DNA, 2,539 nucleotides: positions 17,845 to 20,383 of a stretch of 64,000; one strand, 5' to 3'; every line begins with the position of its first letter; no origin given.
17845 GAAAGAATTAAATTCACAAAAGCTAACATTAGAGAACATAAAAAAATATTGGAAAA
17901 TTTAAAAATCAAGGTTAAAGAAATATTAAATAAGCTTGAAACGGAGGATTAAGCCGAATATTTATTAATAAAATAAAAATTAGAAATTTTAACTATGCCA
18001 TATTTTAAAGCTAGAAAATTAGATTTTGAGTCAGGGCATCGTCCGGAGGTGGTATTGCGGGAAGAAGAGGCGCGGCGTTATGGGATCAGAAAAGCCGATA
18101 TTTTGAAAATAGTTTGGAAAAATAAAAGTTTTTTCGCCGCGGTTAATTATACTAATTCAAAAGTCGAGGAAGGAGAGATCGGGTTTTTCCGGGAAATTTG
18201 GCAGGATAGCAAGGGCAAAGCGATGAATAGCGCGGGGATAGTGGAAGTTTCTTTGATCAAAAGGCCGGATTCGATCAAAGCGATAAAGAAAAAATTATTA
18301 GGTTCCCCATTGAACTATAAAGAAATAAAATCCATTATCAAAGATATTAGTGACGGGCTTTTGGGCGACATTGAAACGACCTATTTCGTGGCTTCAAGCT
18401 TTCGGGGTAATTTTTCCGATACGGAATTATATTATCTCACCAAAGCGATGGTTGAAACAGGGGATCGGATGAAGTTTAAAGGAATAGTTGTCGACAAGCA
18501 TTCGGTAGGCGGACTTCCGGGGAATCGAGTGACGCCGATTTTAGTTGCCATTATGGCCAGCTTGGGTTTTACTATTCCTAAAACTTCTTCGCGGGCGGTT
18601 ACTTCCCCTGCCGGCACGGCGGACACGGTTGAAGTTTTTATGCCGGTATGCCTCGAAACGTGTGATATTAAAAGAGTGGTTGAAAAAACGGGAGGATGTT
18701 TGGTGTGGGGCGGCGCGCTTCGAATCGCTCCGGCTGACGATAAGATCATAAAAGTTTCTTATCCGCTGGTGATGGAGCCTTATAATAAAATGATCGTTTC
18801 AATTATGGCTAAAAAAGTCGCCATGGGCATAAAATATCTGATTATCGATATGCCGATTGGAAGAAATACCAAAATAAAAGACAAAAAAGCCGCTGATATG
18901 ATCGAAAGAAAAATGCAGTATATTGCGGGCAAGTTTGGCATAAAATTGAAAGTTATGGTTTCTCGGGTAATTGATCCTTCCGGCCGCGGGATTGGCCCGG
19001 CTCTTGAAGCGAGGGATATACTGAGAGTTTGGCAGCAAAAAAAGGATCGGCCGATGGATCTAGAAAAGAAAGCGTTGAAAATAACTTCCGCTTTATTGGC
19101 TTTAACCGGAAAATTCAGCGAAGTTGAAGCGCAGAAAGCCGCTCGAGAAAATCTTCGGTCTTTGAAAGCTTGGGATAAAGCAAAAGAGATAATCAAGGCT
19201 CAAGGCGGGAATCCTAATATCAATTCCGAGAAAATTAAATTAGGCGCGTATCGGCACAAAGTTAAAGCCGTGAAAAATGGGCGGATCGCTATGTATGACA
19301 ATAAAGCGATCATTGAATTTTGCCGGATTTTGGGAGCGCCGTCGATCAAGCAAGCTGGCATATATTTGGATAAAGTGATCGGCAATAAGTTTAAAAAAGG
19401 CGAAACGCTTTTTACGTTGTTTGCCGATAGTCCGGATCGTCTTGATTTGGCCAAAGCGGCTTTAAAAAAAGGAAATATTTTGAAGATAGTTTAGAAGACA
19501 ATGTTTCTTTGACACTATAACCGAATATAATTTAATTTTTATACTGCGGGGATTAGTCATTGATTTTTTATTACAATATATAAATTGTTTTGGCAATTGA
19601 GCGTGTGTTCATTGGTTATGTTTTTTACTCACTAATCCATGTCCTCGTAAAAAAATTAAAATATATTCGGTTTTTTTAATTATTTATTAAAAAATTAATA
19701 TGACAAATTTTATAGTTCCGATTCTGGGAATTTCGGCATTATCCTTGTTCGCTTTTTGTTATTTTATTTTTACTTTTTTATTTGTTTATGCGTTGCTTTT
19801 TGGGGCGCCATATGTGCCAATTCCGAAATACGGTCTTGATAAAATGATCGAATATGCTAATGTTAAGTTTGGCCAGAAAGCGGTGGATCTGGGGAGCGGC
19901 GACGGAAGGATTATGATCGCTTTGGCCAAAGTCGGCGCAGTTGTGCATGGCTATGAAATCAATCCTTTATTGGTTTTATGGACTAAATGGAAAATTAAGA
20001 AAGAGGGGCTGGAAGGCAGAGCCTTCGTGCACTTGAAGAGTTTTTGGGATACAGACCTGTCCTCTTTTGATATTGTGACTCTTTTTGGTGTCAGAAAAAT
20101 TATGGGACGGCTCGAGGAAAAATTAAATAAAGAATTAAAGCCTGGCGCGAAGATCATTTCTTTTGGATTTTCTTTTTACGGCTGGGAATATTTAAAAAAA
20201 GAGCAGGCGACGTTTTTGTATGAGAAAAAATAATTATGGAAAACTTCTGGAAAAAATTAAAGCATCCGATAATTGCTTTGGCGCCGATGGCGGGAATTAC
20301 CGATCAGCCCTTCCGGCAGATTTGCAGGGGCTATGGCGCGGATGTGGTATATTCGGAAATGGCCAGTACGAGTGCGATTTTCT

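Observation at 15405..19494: CPR/archaeal AMP-salvage (RuBisCO) locus in which RuBisCO is reduced to a 134-aa N-terminal stub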

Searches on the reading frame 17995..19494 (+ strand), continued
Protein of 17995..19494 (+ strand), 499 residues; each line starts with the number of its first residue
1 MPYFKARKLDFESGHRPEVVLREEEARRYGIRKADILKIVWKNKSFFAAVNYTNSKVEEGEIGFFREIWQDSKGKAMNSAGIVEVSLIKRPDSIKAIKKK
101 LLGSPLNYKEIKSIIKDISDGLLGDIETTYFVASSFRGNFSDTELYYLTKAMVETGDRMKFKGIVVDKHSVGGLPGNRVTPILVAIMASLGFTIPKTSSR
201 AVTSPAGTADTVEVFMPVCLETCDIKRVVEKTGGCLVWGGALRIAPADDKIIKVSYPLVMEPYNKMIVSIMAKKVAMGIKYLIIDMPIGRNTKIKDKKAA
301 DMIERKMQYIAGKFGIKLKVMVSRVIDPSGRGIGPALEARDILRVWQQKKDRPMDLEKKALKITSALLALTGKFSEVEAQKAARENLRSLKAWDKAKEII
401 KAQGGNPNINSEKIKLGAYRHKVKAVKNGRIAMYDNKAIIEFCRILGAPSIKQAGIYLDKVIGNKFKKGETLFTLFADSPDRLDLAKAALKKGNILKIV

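Call 40: search_solved_structures(query=window:17995-19491:+, max_evalue=1e-20, show_alignments=1)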
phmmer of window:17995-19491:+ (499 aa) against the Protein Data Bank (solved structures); distinct sequences matched with E-value up to 1e-20: 8.
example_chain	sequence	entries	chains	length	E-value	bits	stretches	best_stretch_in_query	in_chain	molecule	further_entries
4ga5_B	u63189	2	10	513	1.6e-98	333.6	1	5-489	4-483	Putative thymidine phosphorylase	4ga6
4ga4_A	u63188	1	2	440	6.8e-92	311.8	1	91-489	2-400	Putative thymidine phosphorylase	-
7m7k_B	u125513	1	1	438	6.1e-37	130.6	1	95-492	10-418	Pyrimidine-nucleoside phosphorylase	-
5oln_A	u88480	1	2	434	4.4e-35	124.5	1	96-480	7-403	Pyrimidine-nucleoside phosphorylase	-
1brw_A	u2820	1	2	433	1.2e-34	123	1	96-487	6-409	PROTEIN (PYRIMIDINE NUCLEOSIDE PHOSPHORYLASE)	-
5ep8_A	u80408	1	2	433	4.7e-34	121.1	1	96-480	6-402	Pyrimidine-nucleoside phosphorylase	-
3h5q_A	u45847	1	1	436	1.8e-33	119.2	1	94-487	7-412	Pyrimidine-nucleoside phosphorylase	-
2dsj_A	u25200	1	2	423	4.9e-26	94.7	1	123-476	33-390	Pyrimidine-nucleoside (Thymidine) phosphorylase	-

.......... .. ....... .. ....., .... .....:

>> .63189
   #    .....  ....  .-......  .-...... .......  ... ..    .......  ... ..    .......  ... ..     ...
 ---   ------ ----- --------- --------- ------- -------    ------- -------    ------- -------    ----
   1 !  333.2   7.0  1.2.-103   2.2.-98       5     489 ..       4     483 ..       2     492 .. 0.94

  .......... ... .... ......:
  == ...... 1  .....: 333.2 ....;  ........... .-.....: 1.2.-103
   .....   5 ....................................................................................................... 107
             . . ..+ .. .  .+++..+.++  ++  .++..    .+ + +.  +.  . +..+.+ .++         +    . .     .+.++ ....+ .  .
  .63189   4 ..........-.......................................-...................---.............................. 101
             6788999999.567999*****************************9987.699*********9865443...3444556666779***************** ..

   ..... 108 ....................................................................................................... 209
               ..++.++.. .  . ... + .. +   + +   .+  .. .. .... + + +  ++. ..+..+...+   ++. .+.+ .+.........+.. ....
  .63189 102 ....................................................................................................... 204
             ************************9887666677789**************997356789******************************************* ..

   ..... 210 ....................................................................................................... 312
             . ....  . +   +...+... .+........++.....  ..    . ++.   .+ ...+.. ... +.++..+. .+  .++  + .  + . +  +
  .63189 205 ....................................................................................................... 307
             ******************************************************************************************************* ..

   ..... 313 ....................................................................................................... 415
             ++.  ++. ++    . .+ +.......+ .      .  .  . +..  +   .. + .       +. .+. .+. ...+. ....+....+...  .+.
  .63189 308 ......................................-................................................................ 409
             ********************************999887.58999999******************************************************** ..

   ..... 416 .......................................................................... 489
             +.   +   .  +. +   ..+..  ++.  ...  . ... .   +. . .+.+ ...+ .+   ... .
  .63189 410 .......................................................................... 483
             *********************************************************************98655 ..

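Call 48: find_encoding_contigs(protein=P0046, flank=6000, max_places=1)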
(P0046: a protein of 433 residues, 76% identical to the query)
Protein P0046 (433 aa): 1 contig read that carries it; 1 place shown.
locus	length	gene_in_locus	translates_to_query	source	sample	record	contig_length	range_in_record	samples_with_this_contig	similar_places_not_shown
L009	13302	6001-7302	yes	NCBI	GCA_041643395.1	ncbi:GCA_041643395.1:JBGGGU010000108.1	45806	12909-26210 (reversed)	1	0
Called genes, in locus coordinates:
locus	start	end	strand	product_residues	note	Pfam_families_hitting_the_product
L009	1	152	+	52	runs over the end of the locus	-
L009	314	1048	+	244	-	PF20260:PUA_4, PF04452:Methyltrans_RNA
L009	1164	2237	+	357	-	PF00817:IMS, PF14520:HHH_5 (faint), PF11798:IMS_HHH (faint), PF21999:IMS_HHH_1, PF11799:IMS_C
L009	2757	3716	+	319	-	PF01008:IF-2B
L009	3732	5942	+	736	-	-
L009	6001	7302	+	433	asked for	PF02788:RuBisCO_large_N, PF00016:RuBisCO_large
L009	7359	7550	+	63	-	-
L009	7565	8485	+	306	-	-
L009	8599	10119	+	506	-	PF02885:Glycos_trans_3N (weak), PF00591:Glycos_transf_3 (weak), PF07831:PYNP_C (faint)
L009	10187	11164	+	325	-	PF03060:NMO (weak), PF01207:Dus, PF01180:DHO_dh (faint), PF00977:His_biosynth (weak)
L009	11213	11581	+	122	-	PF05635:23S_rRNA_IVP, PF22296:bAvd (weak)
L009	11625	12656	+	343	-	PF01018:GTP1_OBG, PF01926:MMR_HSR1, PF02421:FeoB_N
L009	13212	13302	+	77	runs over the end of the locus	-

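Call 49: find_encoding_contigs(protein=P0043, flank=6000, max_places=1)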
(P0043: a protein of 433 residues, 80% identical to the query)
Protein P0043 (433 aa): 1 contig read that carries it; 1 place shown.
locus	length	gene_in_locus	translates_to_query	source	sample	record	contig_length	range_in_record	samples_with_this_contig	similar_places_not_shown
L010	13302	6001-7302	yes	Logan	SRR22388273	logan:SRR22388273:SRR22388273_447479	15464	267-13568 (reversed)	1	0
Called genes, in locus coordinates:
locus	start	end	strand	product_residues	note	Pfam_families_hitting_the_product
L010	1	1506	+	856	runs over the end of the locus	PF00690:Cation_ATPase_N (weak), PF00122:E1-E2_ATPase, PF00702:Hydrolase, PF13246:Cation_ATPase, PF08282:Hydrolase_3 (faint), PF00689:Cation_ATPase_C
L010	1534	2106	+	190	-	PF00293:NUDIX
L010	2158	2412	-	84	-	-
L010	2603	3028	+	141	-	PF18916:Lycopene_cyc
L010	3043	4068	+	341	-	PF00890:FAD_binding_2 (weak), PF01134:GIDA (weak), PF01494:FAD_binding_3, PF03486:HI0933_like, PF05834:Lycopene_cycl, PF07992:Pyr_redox_2, PF12831:FAD_oxidored, PF13450:NAD_binding_8, +4 more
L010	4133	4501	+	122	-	-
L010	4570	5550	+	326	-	PF01008:IF-2B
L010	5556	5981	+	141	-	PF00293:NUDIX, PF14815:NUDIX_4 (weak)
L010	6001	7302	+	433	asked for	PF02788:RuBisCO_large_N, PF00016:RuBisCO_large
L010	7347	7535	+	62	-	-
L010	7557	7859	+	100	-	-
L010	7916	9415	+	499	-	PF02885:Glycos_trans_3N (weak), PF00591:Glycos_transf_3, PF07831:PYNP_C (weak)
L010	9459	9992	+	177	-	PF06325:PrmA (weak), PF13649:Methyltransf_25 (faint)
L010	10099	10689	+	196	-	PF02545:Maf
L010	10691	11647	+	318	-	PF01207:Dus, PF00977:His_biosynth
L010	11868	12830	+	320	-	PF01018:GTP1_OBG, PF01926:MMR_HSR1, PF02421:FeoB_N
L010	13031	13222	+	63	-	PF06902:Fer4_19 (weak), PF00037:Fer4 (faint), PF13459:Fer4_15, PF13370:Fer4_13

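Call 50: find_encoding_contigs(protein=P0048, flank=6000, max_places=1)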
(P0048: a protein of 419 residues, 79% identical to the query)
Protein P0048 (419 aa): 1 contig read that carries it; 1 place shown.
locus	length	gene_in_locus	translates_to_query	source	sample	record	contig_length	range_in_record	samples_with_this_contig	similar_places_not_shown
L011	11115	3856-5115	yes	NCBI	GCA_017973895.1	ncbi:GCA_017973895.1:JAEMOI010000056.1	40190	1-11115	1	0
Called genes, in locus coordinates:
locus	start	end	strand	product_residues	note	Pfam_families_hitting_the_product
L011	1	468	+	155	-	?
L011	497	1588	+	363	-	-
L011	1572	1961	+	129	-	-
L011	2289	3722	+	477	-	PF01637:ATPase_2, PF13173:AAA_14 (weak), PF03008:DUF234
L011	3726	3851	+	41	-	-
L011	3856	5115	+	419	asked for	PF02788:RuBisCO_large_N, PF00016:RuBisCO_large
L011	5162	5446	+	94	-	-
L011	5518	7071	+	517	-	-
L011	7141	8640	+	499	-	PF00591:Glycos_transf_3, PF07831:PYNP_C (weak)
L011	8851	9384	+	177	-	-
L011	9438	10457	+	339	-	PF01656:CbiA, PF02374:ArsA_ATPase, PF10609:ParA (weak), PF13614:AAA_31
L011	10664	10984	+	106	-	-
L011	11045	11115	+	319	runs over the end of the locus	PF01207:Dus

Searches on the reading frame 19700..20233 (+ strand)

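Call 3: search_protein_families(library=pfam, proteins=[window:19700-20233:+], max_evalue=0.1)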
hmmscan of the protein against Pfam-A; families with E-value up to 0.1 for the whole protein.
window:19700-20233:+ (177 aa): 10 families
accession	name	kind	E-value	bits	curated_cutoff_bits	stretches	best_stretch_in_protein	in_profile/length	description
PF01209.24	Ubie_methyltran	-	2.4e-05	24.3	20.1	1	47-168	37-165/233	ubiE/COQ5 methyltransferase family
PF13649.12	Methyltransf_25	-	5.4e-05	24.2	27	1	62-131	2-73/97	Methyltransferase domain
PF08242.18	Methyltransf_12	-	8.3e-05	23.7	30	1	62-140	1-83/98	Methyltransferase domain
PF06325.19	PrmA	-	8.5e-05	22.6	22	1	55-156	159-260/296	Ribosomal protein L11 methyltransferase (PrmA)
PF13847.12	Methyltransf_31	-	0.0001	22.5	27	1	58-143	4-95/145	Methyltransferase domain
PF08241.18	Methyltransf_11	-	0.00058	20.9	21.2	1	62-135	1-73/95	Methyltransferase domain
PF13489.12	Methyltransf_23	-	0.0027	17.9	27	1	60-131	25-90/164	Methyltransferase domain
PF02353.26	CMAS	-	0.016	15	27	1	46-132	51-137/273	Mycolic acid cyclopropane synthetase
PF05175.20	MTS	-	0.018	15.1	23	1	49-126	23-102/170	Methyltransferase small domain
PF08123.19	DOT1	-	0.068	13.1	23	0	46-77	31-62/205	Histone methylation protein DOT1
